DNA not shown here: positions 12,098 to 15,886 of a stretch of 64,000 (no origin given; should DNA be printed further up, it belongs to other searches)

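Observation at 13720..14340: Isoleucyl-tRNA synthetase with an internal histidine-phosphatase (PGAM-like) domain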

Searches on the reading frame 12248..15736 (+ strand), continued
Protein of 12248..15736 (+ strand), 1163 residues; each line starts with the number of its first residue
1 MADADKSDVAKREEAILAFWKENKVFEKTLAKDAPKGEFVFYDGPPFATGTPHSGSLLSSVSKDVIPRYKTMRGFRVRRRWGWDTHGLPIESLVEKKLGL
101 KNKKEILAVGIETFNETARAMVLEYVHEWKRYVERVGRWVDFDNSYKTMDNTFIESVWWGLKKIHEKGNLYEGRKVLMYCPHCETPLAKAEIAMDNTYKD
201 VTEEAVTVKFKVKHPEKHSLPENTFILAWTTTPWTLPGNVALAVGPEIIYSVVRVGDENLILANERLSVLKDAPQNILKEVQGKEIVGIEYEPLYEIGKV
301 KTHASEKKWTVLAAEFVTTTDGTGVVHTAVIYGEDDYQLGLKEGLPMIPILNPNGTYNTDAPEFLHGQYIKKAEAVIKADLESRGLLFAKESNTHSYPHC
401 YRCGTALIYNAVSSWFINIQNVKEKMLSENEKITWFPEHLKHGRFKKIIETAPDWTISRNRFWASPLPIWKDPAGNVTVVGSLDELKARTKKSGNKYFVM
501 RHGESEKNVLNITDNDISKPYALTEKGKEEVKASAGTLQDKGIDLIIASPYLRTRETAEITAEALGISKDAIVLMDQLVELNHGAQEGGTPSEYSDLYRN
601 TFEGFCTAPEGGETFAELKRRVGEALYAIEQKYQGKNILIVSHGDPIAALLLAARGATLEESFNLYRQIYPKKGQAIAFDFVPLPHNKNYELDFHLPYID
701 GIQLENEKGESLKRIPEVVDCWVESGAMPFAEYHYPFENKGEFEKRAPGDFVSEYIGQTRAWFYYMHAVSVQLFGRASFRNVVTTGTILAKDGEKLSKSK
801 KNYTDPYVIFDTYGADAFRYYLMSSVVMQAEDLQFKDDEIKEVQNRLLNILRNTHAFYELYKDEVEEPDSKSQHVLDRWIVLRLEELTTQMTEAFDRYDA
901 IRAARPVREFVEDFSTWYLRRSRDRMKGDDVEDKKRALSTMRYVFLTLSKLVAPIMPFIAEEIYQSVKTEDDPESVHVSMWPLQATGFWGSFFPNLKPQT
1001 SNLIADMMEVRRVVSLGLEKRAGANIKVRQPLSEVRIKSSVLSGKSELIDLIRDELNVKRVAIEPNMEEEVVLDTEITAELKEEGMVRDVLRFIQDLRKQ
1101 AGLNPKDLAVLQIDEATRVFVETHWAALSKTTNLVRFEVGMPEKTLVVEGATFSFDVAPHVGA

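Call 15: search_solved_structures(query=window:12248-15736:+, max_evalue=1e-10, show_alignments=2)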
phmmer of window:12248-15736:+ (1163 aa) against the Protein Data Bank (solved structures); distinct sequences matched with E-value up to 1e-10: 47.
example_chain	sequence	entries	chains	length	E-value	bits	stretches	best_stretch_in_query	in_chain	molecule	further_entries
1ile_A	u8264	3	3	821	2.7e-202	677.8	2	8-492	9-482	ISOLEUCYL-TRNA SYNTHETASE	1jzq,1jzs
8c8u_A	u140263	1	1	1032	9.6e-196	656.1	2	10-473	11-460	Isoleucine--tRNA ligase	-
8c8v_A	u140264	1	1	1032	1.7e-195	655.2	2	10-472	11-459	Isoleucine--tRNA ligase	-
8wnd_A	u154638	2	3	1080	1.9e-194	651.8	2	10-490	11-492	isoleucine--tRNA ligase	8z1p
8c9d_A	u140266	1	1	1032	5.6e-194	650.2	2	10-472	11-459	Isoleucine--tRNA ligase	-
8c8w_A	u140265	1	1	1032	9.1e-194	649.5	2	10-473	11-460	Isoleucine--tRNA ligase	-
9wqs_A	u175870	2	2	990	5e-190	637.1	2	10-490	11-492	Isoleucine--tRNA ligase, cytoplasmic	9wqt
7d5c_A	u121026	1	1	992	5.1e-190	637.1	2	10-490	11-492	Isoleucine--tRNA ligase, cytoplasmic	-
9w01_B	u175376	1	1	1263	5.5e-187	627.1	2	11-488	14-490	Isoleucine--tRNA ligase, cytoplasmic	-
6ldk_A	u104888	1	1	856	7.1e-187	626.7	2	10-488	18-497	Isoleucine--tRNA ligase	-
8c9e_A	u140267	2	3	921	2.8e-89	303.5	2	9-471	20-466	Isoleucine--tRNA ligase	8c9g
8c9f_A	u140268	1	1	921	8.3e-87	295.3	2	9-471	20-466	Isoleucine--tRNA ligase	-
1ffy_A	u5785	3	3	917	3.9e-86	293.1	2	11-478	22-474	ISOLEUCYL-TRNA SYNTHETASE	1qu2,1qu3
8wnf_A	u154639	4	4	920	1.2e-78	268.3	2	7-476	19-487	Isoleucine--tRNA ligase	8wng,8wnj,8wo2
8wni_A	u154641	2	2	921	1.2e-78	268.3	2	7-476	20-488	Isoleucine--tRNA ligase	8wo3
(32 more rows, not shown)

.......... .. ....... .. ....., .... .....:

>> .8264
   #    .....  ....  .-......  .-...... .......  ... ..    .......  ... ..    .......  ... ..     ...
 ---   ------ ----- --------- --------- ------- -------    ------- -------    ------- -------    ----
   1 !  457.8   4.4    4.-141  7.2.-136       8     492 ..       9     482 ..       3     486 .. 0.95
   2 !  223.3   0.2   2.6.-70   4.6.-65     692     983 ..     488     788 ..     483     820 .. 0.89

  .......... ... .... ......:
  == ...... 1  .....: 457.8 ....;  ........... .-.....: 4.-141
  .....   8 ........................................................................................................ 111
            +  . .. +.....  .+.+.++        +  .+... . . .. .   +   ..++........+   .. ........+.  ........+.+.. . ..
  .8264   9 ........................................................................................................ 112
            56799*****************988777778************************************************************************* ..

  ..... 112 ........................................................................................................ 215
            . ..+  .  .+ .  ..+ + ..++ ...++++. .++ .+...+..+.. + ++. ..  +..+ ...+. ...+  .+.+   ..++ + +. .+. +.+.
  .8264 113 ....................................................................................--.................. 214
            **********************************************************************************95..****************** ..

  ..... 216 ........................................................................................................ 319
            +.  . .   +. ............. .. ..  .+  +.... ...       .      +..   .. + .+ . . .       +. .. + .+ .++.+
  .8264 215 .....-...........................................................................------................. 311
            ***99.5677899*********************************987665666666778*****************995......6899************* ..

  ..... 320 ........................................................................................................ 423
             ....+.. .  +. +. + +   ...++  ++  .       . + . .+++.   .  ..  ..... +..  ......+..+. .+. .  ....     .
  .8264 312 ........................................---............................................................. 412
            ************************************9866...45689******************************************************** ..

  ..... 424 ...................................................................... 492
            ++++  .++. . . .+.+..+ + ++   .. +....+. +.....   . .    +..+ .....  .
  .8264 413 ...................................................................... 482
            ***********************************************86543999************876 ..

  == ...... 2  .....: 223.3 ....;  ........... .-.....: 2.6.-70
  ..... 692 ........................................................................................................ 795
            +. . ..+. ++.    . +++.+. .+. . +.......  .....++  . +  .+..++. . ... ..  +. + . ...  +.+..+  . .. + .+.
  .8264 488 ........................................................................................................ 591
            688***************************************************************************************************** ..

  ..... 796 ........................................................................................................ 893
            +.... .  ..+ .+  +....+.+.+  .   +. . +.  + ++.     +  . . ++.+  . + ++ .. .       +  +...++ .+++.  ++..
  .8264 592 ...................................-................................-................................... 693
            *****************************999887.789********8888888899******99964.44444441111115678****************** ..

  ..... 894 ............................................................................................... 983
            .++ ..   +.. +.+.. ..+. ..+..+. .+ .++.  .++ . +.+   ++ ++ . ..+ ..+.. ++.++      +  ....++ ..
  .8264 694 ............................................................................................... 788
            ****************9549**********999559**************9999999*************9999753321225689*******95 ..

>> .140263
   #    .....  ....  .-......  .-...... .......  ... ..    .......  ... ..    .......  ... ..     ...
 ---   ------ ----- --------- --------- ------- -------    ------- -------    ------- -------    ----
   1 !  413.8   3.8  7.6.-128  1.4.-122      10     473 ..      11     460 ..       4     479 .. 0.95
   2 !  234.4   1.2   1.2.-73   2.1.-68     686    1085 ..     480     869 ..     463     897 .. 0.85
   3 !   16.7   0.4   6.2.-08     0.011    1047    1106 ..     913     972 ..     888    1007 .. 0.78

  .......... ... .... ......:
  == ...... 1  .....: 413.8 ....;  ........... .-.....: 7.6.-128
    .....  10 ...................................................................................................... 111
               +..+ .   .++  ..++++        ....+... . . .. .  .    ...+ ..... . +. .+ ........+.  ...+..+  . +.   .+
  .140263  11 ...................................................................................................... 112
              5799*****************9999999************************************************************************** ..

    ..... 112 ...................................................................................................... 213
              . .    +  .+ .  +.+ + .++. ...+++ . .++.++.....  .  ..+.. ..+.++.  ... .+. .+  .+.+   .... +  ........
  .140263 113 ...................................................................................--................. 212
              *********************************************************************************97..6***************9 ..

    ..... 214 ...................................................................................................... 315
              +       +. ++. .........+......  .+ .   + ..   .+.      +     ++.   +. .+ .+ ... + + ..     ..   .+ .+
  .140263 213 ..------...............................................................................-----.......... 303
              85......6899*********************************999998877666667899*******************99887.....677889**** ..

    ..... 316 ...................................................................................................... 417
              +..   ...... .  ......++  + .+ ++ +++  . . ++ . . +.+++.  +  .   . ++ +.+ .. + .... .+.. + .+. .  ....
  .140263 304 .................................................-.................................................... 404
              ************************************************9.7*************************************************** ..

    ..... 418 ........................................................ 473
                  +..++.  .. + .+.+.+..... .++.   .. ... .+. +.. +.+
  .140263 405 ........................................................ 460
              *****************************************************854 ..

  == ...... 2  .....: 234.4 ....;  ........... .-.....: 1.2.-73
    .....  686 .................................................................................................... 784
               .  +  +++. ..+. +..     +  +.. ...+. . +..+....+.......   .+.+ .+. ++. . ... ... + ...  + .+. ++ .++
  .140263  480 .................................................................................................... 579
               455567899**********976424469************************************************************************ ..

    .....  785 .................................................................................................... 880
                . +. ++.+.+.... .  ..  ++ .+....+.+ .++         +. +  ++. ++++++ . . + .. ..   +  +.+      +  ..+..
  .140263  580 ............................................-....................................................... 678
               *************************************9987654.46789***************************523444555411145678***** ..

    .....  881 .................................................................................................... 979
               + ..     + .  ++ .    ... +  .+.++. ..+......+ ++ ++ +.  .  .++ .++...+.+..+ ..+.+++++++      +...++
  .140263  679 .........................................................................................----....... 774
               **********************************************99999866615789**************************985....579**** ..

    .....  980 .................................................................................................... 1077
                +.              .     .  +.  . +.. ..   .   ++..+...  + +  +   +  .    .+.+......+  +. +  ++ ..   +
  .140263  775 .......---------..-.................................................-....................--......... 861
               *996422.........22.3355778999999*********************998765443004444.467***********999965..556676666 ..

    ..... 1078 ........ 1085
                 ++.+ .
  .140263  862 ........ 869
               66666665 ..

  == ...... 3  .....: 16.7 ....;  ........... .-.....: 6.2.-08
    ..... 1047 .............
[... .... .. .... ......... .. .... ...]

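Call 40: predict_structure(alignment_id=A1)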
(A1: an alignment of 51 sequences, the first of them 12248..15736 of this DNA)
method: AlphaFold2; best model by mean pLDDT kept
length: 1163 residues; sequences in the alignment: 51
mean_pLDDT: 82.8   pTM: 0.72
mean pLDDT of the five models: 82.8, 80.2, 76.3, 75.1, 73.7
residues with pLDDT >= 90: 453; 70-90: 522; 50-70: 154; < 50: 34
segments of 3 or more residues with pLDDT < 50: 1-3, 48-52, 189-196, 734-739, 756-758
pLDDT, mean of each block of 10 residues (from residue 1): 68 93 88 81 55 56 81 81 59 78 72 79 75 80 60 79 90 76 59 49 85 92 93 88 93 91 86 78 92 89 88 88 83 78 84 82 90 90 93 69 68 81 90 79 80 71 81 91 90 91 94 88 95 92 95 96 93 94 88 82 78 90 94 94 95 90 89 93 90 88 90 81 52 47 54 54 74 79 65 63 75 90 67 72 89 92 89 91 93 86 91 91 85 91 97 95 95 93 66 53 86 91 88 92 89 91 91 89 89 89 85 91 89 89 88 88 57
secondary structure, 60 per line:
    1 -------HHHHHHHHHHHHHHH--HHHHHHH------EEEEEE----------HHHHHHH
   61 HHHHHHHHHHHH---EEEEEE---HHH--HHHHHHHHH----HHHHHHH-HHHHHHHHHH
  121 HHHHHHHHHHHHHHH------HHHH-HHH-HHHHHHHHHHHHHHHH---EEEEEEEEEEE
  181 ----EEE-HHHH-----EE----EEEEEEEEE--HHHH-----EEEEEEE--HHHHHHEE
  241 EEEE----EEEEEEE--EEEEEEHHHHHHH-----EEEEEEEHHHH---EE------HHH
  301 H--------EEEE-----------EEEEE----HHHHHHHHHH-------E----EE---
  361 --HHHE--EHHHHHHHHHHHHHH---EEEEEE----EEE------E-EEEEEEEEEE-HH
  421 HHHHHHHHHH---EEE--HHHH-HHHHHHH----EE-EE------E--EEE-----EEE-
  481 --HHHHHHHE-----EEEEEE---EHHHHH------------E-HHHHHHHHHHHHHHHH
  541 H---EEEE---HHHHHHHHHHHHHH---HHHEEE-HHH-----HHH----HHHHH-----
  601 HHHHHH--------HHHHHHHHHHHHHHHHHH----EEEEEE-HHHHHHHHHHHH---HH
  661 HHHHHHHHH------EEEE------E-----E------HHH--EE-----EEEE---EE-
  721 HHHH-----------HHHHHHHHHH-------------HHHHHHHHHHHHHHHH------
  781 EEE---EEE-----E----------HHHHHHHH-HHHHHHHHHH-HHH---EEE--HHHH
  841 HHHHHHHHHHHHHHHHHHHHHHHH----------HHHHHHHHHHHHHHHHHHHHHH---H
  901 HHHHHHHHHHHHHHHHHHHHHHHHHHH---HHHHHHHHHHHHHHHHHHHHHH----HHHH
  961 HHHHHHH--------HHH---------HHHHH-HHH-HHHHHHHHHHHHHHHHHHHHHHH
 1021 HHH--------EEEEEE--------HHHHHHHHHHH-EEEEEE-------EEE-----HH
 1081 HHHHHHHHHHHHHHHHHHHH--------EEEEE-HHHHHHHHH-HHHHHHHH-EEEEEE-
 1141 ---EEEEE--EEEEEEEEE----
elements in order (helices of 4 or more, strands of 3 or more residues): H8-22 H25-31 E38-43 H54-72 E76-81 H90-98 H103-109 H111-135 H142-145 H151-166 E170-180 E185-187 H189-192 E204-212 H215-218 E224-230 H233-238 E239-244 E249-255 E258-263 H264-270 E276-282 H283-286 H298-301 E310-313 E325-329 H334-343 H370-383 E387-392 E397-399 E408-417 H419-430 E434-436 H439-442 H444-450 E469-471 E477-479 H483-489 E496-501 H506-510 H525-541 E545-548 H552-565 E572-574 H591-595 H601-606 H615-632 E637-642 H644-655 H659-669 E676-679 E711-714 H721-724 H736-745 H759-774 E781-783 E787-789 H806-813 H815-824 E832-834 H837-864 H875-896 H900-927 H931-952 H957-967 H988-992 H998-1023 E1032-1037 H1046-1056 E1058-1063 E1071-1073 H1079-1100 E1109-1113 H1115-1123 H1125-1132 E1134-1139 E1144-1148 E1151-1159
